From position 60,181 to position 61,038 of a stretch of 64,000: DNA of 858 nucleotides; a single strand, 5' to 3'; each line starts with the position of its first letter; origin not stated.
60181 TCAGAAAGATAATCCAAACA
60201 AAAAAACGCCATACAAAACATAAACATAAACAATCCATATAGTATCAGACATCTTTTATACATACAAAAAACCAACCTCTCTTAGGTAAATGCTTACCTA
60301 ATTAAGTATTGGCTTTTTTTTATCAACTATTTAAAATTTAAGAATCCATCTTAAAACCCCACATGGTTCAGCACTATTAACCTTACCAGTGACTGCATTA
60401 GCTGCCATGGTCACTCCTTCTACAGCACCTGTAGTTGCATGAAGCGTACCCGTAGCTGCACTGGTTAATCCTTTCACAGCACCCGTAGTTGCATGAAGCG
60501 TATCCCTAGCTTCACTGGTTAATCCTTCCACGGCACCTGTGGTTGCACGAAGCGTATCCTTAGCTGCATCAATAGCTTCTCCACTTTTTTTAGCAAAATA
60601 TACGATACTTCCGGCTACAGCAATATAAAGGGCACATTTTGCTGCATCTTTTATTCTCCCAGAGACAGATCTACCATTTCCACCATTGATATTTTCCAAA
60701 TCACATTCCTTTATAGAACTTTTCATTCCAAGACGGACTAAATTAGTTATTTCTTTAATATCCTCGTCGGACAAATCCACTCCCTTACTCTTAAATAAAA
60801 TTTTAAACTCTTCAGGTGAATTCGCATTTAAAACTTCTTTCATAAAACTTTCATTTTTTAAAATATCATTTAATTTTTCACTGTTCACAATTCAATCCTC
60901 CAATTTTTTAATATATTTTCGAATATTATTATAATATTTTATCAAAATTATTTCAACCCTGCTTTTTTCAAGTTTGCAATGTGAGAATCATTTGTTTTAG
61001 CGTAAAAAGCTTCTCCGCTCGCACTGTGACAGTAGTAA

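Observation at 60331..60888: Nif11/GG-leader protein with TM helix and 18-aa triple repeat embedded in a cell-wall operon (mltG - X - class B PBP), at an FtsL-like position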

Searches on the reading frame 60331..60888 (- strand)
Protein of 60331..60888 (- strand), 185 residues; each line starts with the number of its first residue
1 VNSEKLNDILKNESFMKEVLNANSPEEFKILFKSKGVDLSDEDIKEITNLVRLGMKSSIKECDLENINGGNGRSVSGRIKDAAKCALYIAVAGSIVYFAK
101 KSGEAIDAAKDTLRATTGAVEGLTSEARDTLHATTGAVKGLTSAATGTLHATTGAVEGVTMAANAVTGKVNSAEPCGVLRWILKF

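Call 3: search_protein_families(library=pfam, proteins=[window:60331-60888:-], max_evalue=1)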
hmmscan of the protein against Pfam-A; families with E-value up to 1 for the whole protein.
window:60331-60888:- (185 aa): 2 families
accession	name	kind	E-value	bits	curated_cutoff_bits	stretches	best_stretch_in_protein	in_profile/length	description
PF06103.16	DUF948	-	0.00025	21.6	37.2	1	91-162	13-83/89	Bacterial protein of unknown function (DUF948)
PF10439.15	Bacteriocin_IIc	-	0.056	13.9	27.1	0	58-120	6-50/59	Bacteriocin class II with double-glycine leader peptide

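Call 4: search_protein_families(library=ncbifam, proteins=[window:60331-60888:-], max_evalue=1)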
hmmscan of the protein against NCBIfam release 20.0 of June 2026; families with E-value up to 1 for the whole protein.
window:60331-60888:- (185 aa): 1 family
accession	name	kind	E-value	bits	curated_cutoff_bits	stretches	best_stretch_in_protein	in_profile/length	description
TIGR03798.1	leader_Nif11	subfamily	0.0029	17.8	32.3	1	11-70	15-68/68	Nif11-like leader peptide family RiPP precursor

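Call 7: find_homologous_proteins(query=window:60331-60888:-, max_evalue=0.01)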
Query window:60331-60888:- (185 aa): 5 proteins with E <= 0.01 among 1620 candidates.
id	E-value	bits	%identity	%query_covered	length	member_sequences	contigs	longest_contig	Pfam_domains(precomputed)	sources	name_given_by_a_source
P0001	1.0e-105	369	96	100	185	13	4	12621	-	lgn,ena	-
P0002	1.2e-34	138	53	80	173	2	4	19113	-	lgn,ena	-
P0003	1.3e-32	131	43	100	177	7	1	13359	-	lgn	-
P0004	2.9e-30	123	42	99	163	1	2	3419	-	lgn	-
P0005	1.1e-24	105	47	68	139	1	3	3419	-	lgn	-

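Call 10: find_encoding_contigs(protein=P0001, flank=6000, max_places=4)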
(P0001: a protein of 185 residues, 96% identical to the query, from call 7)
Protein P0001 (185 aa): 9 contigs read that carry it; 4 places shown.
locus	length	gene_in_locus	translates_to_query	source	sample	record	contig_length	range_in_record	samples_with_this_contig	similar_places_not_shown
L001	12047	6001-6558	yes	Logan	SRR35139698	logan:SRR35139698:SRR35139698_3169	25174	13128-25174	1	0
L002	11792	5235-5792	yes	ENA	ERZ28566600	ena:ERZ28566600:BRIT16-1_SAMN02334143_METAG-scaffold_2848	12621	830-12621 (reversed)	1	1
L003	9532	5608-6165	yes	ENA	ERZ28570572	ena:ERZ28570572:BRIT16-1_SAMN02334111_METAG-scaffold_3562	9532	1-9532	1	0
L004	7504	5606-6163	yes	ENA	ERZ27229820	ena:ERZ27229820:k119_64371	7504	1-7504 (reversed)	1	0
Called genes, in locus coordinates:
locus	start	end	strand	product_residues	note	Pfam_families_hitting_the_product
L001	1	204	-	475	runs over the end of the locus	-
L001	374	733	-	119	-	-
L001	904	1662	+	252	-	PF02511:Thy1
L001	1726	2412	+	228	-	PF01712:dNK, PF02223:Thymidylate_kin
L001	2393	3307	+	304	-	PF09924:LPG_synthase_C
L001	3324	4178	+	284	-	PF00583:Acetyltransf_1, PF13527:Acetyltransf_9, PF13508:Acetyltransf_7 (faint), PF08445:FR47 (faint)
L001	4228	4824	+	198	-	PF01812:5-FTHF_cyc-lig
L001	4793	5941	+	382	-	PF02618:YceG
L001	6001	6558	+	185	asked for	-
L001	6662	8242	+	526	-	PF03717:PBP_dimer (faint), PF00905:Transpeptidase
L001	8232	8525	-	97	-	-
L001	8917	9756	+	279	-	PF01467:CTP_transf_like (weak), PF05636:HIGH_NTase1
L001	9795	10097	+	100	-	PF05636:HIGH_NTase1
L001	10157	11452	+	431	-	PF08245:Mur_ligase_M, PF02875:Mur_ligase_C, PF27239:FOL3_C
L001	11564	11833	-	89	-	-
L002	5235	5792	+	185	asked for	-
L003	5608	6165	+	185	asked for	-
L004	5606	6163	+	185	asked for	-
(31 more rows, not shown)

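Call 11: find_encoding_contigs(protein=P0002, flank=6000, max_places=4)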
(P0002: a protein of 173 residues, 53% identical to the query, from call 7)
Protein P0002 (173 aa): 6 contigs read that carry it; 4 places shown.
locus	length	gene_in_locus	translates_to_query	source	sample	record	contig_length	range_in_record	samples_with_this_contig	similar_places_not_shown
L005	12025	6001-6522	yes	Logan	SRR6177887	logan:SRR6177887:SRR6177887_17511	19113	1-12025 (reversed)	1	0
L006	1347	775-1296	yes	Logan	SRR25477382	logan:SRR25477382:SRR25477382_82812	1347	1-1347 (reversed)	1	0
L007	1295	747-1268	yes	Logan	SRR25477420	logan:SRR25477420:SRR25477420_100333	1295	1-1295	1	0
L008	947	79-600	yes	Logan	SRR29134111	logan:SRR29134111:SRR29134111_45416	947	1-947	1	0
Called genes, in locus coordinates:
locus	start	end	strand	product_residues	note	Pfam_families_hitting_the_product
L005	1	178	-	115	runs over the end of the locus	-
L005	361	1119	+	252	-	PF02511:Thy1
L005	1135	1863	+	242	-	PF01712:dNK (weak), PF02223:Thymidylate_kin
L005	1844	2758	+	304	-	PF09924:LPG_synthase_C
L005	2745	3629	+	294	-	PF00583:Acetyltransf_1, PF13527:Acetyltransf_9, PF13508:Acetyltransf_7, PF08445:FR47 (weak)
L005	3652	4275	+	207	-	PF01812:5-FTHF_cyc-lig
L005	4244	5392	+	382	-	PF02618:YceG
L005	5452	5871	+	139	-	-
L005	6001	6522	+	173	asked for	-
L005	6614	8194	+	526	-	PF03717:PBP_dimer (faint), PF00905:Transpeptidase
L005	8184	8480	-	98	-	-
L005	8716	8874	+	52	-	-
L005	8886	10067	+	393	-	PF05636:HIGH_NTase1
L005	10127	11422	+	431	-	PF08245:Mur_ligase_M, PF02875:Mur_ligase_C, PF27239:FOL3_C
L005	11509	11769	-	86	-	-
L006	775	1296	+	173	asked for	-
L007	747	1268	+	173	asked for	-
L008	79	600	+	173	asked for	-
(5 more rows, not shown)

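Call 14: search_protein_families(library=ncbifam, proteins=[P0002, P0003, P0004, P0005], max_evalue=0.1)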
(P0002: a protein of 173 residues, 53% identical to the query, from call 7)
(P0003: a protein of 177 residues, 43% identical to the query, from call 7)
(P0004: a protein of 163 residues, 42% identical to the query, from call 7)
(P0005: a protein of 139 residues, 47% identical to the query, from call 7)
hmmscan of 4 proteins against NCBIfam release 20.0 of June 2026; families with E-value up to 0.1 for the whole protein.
P0002 (173 aa): 1 family
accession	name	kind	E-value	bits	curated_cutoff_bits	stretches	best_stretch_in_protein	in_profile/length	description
TIGR03798.1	leader_Nif11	subfamily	0.0031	17.7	32.3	1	11-70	15-68/68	Nif11-like leader peptide family RiPP precursor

P0003 (177 aa): 5 families
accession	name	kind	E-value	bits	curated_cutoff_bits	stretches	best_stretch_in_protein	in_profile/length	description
TIGR03798.1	leader_Nif11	subfamily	0.0011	19.2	32.3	1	11-70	15-68/68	Nif11-like leader peptide family RiPP precursor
NF045939.1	MHJ_0274_fam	hypoth_equivalog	0.0034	17.1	80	0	81-133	3-55/165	MHJ_0274 family protein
NF041755.1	RuMP_HxlAB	equivalog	0.025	13.5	500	1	66-148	166-248/391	bifunctional 3-hexulose-6-phosphate synthase/6-phospho-3-hexuloisomerase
NF033885.1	conj_TraP_IncI1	equivalog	0.034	13.9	135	1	106-161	79-134/217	conjugal transfer protein TraP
TIGR01413.1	Dyp_perox_fam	superfamily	0.04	13.2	100.5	1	106-172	80-148/323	Dyp-type peroxidase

P0004 (163 aa): 1 family
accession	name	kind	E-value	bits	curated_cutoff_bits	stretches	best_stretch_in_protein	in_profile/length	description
TIGR03798.1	leader_Nif11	subfamily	0.00076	19.7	32.3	1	11-70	15-68/68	Nif11-like leader peptide family RiPP precursor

P0005 (139 aa): 2 families
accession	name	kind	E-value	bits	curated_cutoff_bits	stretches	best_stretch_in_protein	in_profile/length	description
TIGR03798.1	leader_Nif11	subfamily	0.00062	20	32.3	1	10-70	14-68/68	Nif11-like leader peptide family RiPP precursor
TIGR03949.1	bact_IIb_cerein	subfamily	0.011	15.5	21.5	1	59-93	4-37/45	class IIb bacteriocin, lactobin A/cerein 7B family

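Call 19: find_encoding_contigs(protein=P0003, flank=7000, max_places=3)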
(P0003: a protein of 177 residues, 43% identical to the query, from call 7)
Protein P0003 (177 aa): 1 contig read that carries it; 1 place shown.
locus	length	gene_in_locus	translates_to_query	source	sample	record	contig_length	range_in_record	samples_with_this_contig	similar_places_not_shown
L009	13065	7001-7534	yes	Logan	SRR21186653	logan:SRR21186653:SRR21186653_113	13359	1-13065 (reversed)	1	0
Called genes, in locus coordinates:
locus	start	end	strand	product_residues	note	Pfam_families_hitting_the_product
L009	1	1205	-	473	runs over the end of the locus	-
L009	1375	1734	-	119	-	-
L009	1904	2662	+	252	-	PF02511:Thy1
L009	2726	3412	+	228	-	PF01712:dNK, PF02223:Thymidylate_kin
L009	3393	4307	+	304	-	PF09924:LPG_synthase_C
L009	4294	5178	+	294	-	PF13527:Acetyltransf_9, PF00583:Acetyltransf_1, PF13508:Acetyltransf_7 (faint), PF08445:FR47 (faint)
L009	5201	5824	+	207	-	PF01812:5-FTHF_cyc-lig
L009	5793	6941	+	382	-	PF02618:YceG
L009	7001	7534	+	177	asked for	-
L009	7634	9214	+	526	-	PF03717:PBP_dimer (faint), PF00905:Transpeptidase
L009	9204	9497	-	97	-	-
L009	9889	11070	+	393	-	PF01467:CTP_transf_like (faint), PF05636:HIGH_NTase1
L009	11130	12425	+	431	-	PF08245:Mur_ligase_M, PF02875:Mur_ligase_C, PF27239:FOL3_C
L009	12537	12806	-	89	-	-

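Call 20: find_encoding_contigs(protein=P0004, flank=7000, max_places=3)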
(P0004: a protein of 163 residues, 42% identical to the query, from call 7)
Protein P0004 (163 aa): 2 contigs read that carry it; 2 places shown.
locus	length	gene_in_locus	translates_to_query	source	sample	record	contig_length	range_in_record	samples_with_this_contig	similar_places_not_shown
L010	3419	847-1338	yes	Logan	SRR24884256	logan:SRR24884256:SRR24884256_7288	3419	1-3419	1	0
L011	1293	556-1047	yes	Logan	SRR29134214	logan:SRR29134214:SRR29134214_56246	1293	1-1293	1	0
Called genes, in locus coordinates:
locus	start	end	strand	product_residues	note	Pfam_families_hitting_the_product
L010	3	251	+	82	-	?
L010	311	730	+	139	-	-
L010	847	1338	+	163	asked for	-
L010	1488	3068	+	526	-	PF03717:PBP_dimer (faint), PF00905:Transpeptidase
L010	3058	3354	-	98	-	-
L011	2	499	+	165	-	?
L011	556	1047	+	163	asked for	-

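Call 24: find_related_loci(query=A1, collection=genome_contigs, flank=8000)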
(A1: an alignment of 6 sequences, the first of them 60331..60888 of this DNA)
Query A1 (185 aa) in genome_contigs; peptide patterns used: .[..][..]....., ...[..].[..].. (x = any residue, [..] = any of these).
111 stretches matched a pattern; 1 encode a relative of the query (tblastn E <= 1e-3); 1 distinct loci.
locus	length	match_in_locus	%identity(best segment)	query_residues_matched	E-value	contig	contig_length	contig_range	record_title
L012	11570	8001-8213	45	5-71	2e-10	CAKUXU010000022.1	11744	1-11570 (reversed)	MAG: uncultured Eubacteriales bacterium isolate REFINED_METABAT215_TOP10_CONTIGS_1500_ASSEMBLY_K77_MERGED__Hadza_PheChl_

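Call 25: search_protein_representatives(alignment_id=A1)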
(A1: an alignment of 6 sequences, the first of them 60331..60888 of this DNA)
Query: 6 sequences, 173 profile positions. Proteins with E-value up to 0.001 (for the whole library): 517; up to 1e-10: 28; up to 1e-30: 5. The best 150 are listed.
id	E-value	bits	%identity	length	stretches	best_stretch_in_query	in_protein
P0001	1.5e-79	282.6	-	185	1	1-172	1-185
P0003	7.6e-75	267.2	-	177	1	1-172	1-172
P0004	2.5e-64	233.0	-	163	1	1-172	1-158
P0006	5.6e-50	186.3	-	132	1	1-110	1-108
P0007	2.4e-35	138.7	-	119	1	55-172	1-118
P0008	9.4e-18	81.4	-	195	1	4-161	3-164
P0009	1.9e-17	80.4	-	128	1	1-114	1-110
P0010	4.8e-17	79.1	-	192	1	6-148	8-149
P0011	1.3e-15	74.4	-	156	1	6-139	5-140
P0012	6.6e-15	72.1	-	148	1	5-118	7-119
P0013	1.4e-13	67.8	-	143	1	5-129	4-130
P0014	2.1e-13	67.2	-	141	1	1-118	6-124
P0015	2.2e-13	67.2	-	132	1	1-118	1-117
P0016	2.8e-13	66.8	-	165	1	6-154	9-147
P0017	4.8e-13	66.0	-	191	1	4-160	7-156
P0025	5.8e-11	59.3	-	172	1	9-171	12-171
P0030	1.0e-10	58.5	-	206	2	5-161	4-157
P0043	2.1e-09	54.2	-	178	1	1-169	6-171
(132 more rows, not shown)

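Call 27: find_encoding_contigs(protein=P0008, flank=6000, max_places=3)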
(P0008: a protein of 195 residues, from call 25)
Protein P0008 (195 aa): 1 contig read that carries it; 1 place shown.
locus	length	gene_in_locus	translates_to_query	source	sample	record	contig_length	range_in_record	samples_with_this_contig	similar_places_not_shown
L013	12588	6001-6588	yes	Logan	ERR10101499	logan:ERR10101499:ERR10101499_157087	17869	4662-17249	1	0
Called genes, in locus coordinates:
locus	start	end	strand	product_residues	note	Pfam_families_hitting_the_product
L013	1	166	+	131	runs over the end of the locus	PF14276:DUF4363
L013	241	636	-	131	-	-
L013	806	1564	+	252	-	PF02511:Thy1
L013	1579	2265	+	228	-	PF01712:dNK (faint), PF02223:Thymidylate_kin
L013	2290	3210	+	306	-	PF09924:LPG_synthase_C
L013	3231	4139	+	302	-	PF13527:Acetyltransf_9, PF00583:Acetyltransf_1 (weak)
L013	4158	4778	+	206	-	PF01812:5-FTHF_cyc-lig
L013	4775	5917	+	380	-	PF02618:YceG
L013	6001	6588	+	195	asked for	-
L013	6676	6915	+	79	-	-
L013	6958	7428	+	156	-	-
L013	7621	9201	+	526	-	PF00905:Transpeptidase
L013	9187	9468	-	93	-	-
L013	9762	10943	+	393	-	PF01467:CTP_transf_like, PF05636:HIGH_NTase1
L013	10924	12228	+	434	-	PF08245:Mur_ligase_M, PF02875:Mur_ligase_C, PF27239:FOL3_C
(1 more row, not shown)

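Call 29: predict_structure(alignment_id=A1)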
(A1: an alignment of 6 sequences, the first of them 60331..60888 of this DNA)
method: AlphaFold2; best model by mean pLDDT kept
length: 185 residues; sequences in the alignment: 6
mean_pLDDT: 41.8   pTM: 0.28
mean pLDDT of the five models: 41.8, 40.1, 38.8, 37.7, 36.4
residues with pLDDT >= 90: 0; 70-90: 5; 50-70: 41; < 50: 139
segments of 3 or more residues with pLDDT < 50: 1-4, 51-185
pLDDT, mean of each block of 10 residues (from residue 1): 51 63 67 69 57 41 32 33 35 37 34 34 39 35 35 34 31 30 33
secondary structure, 60 per line:
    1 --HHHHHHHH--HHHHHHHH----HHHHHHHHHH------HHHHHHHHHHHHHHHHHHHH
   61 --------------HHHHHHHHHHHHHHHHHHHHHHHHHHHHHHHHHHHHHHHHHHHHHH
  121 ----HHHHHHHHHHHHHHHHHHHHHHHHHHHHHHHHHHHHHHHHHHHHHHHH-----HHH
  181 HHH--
elements in order: H3-10 H13-20 H25-34 H41-60 H75-120 H125-172 H178-183

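Call 31: find_encoding_contigs(protein=P0013, flank=6000, max_places=3)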
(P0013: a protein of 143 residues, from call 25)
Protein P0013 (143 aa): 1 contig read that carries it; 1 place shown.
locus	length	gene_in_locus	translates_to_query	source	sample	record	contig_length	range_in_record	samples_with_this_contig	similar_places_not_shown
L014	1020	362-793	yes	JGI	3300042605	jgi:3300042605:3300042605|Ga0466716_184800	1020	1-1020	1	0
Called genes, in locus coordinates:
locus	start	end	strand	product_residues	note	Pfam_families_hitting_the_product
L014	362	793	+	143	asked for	-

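Call 32: find_encoding_contigs(protein=P0025, flank=6000, max_places=3)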
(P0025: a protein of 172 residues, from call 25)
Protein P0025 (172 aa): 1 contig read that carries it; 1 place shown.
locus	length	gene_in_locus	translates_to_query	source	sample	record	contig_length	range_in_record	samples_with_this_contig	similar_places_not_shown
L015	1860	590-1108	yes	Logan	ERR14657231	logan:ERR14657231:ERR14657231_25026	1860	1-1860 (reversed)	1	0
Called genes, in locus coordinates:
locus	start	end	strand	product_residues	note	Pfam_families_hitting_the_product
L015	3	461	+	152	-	?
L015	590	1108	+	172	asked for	PF06103:DUF948 (weak)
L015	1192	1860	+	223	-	?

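Call 38: list_cluster_members(proteins=[window:60331-60888:-, P0001, P0003])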
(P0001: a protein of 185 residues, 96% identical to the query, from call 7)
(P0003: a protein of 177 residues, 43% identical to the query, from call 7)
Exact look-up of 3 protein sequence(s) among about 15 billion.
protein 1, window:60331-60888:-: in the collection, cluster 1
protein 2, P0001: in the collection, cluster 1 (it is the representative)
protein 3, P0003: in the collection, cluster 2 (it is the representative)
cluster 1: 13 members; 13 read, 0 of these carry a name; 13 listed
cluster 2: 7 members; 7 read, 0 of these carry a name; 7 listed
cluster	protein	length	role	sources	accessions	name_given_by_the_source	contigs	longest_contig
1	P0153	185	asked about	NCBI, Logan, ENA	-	-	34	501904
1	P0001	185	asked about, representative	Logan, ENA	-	-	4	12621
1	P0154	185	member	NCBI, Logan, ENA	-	-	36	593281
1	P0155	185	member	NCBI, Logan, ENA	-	-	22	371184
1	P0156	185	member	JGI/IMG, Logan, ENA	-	-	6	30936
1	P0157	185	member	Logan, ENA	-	-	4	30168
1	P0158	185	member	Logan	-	-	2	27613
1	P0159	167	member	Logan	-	-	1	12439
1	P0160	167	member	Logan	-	-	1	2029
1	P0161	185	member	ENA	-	-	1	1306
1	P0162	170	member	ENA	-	-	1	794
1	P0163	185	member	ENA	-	-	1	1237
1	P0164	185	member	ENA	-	-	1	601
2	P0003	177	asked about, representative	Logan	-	-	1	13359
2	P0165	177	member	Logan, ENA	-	-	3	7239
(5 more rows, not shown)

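Call 43: search_protein_families(library=pfam, alignment_id=A4, max_evalue=0.01)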
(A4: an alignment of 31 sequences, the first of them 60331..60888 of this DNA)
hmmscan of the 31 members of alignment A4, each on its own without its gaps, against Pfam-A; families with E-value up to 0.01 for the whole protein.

A. member 1, window:60331-60888:- (185 aa): 1 family
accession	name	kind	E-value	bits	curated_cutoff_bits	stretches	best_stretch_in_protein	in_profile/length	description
PF06103.16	DUF948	-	0.00025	21.6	37.2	1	91-162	13-83/89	Bacterial protein of unknown function (DUF948)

B. families by the number of members that match (of 31 scanned): 15 families
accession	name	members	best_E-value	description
PF06103.16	DUF948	5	2e-06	Bacterial protein of unknown function (DUF948)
PF10439.15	Bacteriocin_IIc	4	0.00019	Bacteriocin class II with double-glycine leader peptide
PF19753.4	DUF6240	1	0.0001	Family of unknown function (DUF6240)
PF10138.15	vWA-TerF-like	1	0.00037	vWA found in TerF C terminus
PF17573.8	GA-like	1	0.00046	GA-like domain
PF16873.10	AbiGii_2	1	0.00047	Putative abortive phage resistance protein AbiGii toxin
PF08651.15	DASH_Duo1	1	0.0015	DASH complex subunit Duo1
PF14407.11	Frankia_peptide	1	0.0015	Ribosomally synthesized peptide prototyped by Frankia Franean1_4349.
PF01902.24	Diphthami_syn_2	1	0.0016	Diphthamide synthase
PF05335.18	DUF745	1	0.0018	Protein of unknown function (DUF745)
PF24655.1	DUF7645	1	0.0024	Domain of unknown function (DUF7645)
PF06791.18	TMP_2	1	0.0034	Prophage tail length tape measure protein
PF07464.16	ApoLp-III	1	0.0038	Apolipophorin-III precursor (apoLp-III)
PF03483.22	B3_4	1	0.0064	B3/4 domain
PF16535.10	T3SSipB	1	0.008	Type III cell invasion protein SipB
